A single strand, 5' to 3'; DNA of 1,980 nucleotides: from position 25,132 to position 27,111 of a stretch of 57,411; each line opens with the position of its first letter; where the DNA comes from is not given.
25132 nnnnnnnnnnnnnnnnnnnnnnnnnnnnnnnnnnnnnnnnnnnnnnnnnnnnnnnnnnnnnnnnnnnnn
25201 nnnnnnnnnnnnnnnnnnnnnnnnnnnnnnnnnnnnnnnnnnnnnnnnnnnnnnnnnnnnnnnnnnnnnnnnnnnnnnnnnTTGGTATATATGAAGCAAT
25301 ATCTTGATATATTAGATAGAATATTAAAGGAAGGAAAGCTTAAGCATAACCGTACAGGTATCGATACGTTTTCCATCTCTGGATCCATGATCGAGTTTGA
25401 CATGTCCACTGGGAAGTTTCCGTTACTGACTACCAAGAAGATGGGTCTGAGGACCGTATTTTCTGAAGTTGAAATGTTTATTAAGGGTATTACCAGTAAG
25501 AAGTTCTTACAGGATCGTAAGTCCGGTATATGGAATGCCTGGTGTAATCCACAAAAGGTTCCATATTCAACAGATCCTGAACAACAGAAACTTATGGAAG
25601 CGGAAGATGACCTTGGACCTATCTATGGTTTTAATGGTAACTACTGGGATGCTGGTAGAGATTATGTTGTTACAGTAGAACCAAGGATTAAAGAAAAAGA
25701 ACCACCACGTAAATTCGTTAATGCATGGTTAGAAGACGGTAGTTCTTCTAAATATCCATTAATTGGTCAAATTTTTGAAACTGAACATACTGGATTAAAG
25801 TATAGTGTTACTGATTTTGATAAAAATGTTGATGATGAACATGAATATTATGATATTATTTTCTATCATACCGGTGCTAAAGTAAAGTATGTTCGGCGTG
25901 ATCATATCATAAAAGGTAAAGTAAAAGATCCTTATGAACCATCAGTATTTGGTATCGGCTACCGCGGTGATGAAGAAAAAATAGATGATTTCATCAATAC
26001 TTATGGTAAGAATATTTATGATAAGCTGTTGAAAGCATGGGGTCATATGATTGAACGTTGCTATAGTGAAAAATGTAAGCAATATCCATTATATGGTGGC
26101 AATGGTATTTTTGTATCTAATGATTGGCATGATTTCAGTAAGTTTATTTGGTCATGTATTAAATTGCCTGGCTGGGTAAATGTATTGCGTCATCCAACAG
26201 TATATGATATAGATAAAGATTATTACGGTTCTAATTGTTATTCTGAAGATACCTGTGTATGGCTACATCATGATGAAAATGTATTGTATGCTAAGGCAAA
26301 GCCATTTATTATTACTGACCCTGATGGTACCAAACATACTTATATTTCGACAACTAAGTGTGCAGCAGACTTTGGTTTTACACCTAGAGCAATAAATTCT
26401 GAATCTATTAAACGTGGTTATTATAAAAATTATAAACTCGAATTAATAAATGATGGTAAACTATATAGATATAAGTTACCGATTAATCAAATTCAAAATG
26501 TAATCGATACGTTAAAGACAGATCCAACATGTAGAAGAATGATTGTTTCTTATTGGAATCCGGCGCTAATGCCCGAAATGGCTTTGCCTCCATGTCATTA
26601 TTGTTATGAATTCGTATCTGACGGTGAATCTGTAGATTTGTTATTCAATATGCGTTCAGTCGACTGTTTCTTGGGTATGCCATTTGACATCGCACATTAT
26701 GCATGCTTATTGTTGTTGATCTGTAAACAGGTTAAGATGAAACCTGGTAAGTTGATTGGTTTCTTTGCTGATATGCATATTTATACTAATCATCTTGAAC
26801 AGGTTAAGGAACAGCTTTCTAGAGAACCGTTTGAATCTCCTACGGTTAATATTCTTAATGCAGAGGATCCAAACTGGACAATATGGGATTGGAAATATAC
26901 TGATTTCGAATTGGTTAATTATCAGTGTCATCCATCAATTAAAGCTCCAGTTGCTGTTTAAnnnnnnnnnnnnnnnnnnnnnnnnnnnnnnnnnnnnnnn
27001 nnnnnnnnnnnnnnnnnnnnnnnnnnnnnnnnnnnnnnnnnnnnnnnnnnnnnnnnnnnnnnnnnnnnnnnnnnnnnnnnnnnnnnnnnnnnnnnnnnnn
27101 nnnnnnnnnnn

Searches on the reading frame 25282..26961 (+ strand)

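Call 15: search_protein_families(library=phrogs, proteins=[window:25282-26961:+], max_evalue=0.001)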
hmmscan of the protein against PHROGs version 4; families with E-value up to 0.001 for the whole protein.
window:25282-26961:+ (559 aa): 10 families
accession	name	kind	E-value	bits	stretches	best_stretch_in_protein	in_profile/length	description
phrog_160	-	DNA, RNA and nucleotide metabolism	2.1e-89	300.7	2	397-559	148-308/335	thymidylate synthase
phrog_5682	-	DNA, RNA and nucleotide metabolism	2.5e-46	158.6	1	401-559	50-209/209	thymidylate synthase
phrog_2081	-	DNA, RNA and nucleotide metabolism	5.2e-41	142.2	1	180-396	40-258/433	HNH endonuclease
phrog_374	-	DNA, RNA and nucleotide metabolism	6.3e-17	62.6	1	239-387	261-397/617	HNH endonuclease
phrog_953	-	DNA, RNA and nucleotide metabolism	8.2e-17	62.6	1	192-337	168-305/420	HNH endonuclease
phrog_5131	-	DNA, RNA and nucleotide metabolism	6.3e-13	49.7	1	396-515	108-231/357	thymidylate synthase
phrog_3377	-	DNA, RNA and nucleotide metabolism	6.3e-10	40.2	1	245-319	10-82/196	HNH endonuclease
phrog_8790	-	DNA, RNA and nucleotide metabolism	4.9e-09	37.5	1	249-339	25-105/241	restriction endonuclease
phrog_3676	-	DNA, RNA and nucleotide metabolism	0.00029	21.1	0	401-511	113-237/351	thymidylate synthase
phrog_30929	-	unknown function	0.00048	20.2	1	251-339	40-127/413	-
